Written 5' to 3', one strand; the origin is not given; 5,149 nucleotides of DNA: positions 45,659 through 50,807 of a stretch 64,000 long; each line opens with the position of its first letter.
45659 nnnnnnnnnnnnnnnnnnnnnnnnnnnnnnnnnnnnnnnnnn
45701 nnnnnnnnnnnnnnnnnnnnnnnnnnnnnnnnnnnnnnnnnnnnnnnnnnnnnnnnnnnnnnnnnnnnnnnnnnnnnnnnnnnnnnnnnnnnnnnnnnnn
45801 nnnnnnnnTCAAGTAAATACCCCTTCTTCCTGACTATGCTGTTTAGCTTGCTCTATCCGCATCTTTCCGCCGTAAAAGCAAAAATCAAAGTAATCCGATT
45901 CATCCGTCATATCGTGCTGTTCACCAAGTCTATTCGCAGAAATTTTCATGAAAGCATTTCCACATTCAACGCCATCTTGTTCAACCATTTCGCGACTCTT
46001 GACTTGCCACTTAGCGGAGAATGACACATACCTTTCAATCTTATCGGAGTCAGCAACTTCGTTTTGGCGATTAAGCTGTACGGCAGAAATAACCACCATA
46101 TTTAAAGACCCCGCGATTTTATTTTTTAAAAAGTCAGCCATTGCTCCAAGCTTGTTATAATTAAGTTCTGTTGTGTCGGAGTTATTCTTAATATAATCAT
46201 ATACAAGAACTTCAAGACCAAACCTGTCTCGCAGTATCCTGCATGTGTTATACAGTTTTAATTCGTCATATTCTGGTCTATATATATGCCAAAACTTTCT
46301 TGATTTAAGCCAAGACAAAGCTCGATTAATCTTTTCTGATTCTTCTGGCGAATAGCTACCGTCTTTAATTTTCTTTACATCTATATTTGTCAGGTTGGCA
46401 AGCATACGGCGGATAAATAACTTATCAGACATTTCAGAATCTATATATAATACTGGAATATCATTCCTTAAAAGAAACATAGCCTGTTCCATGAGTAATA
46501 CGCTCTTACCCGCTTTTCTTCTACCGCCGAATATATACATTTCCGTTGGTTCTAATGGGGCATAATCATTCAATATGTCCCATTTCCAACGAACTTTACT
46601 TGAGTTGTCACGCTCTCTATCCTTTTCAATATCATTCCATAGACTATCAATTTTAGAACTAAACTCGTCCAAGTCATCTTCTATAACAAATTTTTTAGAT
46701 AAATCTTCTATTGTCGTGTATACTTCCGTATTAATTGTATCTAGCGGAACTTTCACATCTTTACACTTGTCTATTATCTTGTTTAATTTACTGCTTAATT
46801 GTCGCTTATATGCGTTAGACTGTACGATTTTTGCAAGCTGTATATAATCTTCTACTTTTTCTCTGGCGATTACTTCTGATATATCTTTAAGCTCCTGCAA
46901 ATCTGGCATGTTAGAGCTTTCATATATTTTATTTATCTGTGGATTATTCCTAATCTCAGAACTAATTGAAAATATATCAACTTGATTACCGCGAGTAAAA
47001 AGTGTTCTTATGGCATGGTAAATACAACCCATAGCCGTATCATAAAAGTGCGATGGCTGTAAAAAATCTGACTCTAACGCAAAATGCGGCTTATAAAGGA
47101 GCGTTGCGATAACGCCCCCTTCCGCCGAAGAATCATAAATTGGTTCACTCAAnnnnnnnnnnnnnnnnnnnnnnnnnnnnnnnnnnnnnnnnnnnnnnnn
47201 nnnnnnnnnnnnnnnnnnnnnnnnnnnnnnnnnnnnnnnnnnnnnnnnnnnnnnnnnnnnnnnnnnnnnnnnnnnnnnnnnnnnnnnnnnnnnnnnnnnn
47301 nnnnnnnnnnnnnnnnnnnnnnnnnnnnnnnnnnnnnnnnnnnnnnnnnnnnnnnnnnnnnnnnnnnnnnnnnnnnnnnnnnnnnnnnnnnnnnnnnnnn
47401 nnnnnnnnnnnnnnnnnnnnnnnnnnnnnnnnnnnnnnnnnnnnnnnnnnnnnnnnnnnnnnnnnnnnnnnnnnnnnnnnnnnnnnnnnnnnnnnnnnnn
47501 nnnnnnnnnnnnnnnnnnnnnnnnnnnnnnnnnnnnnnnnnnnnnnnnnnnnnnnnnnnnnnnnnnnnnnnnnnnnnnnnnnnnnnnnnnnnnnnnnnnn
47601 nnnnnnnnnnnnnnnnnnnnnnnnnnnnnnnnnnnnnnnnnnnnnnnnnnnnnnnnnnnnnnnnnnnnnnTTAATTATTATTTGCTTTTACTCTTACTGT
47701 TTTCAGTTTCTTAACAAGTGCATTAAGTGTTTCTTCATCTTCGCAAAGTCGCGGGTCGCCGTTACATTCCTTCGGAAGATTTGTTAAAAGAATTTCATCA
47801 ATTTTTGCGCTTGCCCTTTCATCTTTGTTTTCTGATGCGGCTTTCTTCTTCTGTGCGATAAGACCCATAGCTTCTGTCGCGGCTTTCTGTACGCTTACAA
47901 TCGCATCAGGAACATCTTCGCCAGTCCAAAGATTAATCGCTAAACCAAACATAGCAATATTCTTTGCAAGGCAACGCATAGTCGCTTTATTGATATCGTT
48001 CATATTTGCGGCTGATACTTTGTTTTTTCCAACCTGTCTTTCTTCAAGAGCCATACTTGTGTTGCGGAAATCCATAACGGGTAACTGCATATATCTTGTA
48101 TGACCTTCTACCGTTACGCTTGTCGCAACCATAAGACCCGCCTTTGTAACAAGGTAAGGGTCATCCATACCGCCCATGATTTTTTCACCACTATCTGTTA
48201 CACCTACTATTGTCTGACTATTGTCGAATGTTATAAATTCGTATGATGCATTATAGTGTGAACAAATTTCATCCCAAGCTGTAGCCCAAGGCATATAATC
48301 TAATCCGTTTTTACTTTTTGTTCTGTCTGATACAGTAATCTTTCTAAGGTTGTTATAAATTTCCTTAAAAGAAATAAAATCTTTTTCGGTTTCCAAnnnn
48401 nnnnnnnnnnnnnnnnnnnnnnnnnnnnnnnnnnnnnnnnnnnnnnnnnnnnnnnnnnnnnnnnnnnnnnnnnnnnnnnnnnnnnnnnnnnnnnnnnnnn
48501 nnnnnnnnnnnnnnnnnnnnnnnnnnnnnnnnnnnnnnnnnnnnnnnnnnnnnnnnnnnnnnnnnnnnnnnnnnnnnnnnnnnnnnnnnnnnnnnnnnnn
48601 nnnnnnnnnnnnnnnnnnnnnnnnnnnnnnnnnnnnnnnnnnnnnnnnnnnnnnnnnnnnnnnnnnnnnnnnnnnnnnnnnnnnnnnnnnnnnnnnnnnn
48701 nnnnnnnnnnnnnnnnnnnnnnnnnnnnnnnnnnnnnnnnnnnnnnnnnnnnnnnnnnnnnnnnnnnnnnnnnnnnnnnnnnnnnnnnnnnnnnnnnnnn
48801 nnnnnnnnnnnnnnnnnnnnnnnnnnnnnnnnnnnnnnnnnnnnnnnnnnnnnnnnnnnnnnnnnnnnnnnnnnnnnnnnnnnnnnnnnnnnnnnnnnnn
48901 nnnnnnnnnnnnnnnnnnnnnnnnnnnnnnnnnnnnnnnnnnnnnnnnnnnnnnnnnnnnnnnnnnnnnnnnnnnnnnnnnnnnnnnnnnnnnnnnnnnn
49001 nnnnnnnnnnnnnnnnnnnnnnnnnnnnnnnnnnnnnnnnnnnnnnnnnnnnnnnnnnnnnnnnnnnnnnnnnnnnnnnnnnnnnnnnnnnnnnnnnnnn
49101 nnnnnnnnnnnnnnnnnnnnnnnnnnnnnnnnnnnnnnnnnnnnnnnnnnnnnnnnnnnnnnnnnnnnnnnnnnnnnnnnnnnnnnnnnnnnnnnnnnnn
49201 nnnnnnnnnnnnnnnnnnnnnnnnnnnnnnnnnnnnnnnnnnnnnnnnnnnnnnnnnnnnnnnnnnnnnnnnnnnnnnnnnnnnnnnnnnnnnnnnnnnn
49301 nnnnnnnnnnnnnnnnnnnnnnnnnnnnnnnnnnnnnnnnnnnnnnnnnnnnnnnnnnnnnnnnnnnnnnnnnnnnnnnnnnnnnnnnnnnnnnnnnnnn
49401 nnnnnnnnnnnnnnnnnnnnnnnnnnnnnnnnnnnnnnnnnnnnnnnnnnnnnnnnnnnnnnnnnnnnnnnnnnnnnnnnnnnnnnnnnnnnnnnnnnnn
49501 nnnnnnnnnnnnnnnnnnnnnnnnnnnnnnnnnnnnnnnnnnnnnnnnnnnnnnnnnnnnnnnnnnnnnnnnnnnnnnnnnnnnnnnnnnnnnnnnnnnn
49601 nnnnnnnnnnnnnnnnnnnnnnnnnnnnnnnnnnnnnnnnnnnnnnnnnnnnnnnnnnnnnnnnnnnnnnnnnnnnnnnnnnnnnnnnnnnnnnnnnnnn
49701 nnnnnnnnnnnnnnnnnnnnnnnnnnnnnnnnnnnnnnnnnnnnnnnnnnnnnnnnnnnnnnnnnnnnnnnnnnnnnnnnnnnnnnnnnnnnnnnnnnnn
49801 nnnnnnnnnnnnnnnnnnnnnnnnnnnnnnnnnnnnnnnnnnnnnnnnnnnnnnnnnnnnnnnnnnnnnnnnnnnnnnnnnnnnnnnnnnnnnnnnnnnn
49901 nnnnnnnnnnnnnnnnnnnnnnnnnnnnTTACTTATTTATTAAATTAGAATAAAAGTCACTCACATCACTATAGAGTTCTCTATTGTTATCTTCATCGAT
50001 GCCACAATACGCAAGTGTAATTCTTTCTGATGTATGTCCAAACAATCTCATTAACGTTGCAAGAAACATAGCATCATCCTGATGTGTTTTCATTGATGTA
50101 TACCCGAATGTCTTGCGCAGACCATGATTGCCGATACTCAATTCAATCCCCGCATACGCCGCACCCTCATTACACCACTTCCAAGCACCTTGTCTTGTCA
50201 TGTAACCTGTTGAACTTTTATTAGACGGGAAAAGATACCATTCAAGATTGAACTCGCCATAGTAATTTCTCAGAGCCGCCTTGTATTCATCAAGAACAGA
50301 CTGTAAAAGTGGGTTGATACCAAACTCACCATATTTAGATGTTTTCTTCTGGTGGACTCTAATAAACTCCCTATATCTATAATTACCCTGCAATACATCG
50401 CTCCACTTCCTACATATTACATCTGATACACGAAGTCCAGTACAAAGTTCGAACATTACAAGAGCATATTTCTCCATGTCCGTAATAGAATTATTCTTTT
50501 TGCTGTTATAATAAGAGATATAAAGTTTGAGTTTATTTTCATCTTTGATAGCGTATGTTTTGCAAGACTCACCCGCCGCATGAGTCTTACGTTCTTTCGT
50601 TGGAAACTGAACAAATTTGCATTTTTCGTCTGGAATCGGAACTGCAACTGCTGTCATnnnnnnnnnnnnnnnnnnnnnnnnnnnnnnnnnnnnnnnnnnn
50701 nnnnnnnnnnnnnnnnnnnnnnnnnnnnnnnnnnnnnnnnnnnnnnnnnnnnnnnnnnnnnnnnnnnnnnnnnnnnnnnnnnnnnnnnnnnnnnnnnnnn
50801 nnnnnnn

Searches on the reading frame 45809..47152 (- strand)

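Call 10: search_protein_families(library=phrogs, max_evalue=0.00001, proteins=[window:45809-47152:-])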
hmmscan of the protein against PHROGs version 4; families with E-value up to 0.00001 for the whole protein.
window:45809-47152:- (447 aa): 3 families
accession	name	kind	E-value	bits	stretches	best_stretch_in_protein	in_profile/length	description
phrog_19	-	DNA, RNA and nucleotide metabolism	3.6e-53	182.4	1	2-442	155-587/621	DnaB-like replicative helicase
phrog_239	-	DNA, RNA and nucleotide metabolism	1.4e-15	58.4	1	149-365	309-522/801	DNA primase/helicase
phrog_243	-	DNA, RNA and nucleotide metabolism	4.5e-10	39.9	1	182-371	16-201/273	DnaB-like replicative helicase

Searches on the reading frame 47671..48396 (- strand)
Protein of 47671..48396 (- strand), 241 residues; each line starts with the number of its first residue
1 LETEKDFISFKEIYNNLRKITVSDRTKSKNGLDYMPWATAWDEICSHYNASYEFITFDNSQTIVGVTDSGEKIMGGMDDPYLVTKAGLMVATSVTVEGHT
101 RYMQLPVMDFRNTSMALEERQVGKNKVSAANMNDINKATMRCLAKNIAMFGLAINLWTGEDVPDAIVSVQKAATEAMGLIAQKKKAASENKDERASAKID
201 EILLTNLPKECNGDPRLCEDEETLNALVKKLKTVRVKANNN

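Call 72: search_protein_families(library=pfam, max_evalue=0.001, proteins=[window:47671-48396:-])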
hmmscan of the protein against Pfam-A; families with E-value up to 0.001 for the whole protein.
window:47671-48396:- (241 aa): 1 family
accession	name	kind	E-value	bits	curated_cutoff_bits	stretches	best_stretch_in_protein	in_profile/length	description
PF06378.16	SSAP_Sak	-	1.7e-29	102.8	22.3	1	13-185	2-148/152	Sak Single Strand Annealing Protein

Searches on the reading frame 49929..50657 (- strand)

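Call 72: search_protein_families(library=pfam, max_evalue=0.001, proteins=[window:49929-50657:-])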
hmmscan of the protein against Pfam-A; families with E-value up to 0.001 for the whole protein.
window:49929-50657:- (242 aa): 1 family
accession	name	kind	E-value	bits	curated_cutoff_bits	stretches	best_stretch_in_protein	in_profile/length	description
PF00589.27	Phage_integrase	-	5.9e-13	49.4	27.1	1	57-218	18-166/172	Phage integrase family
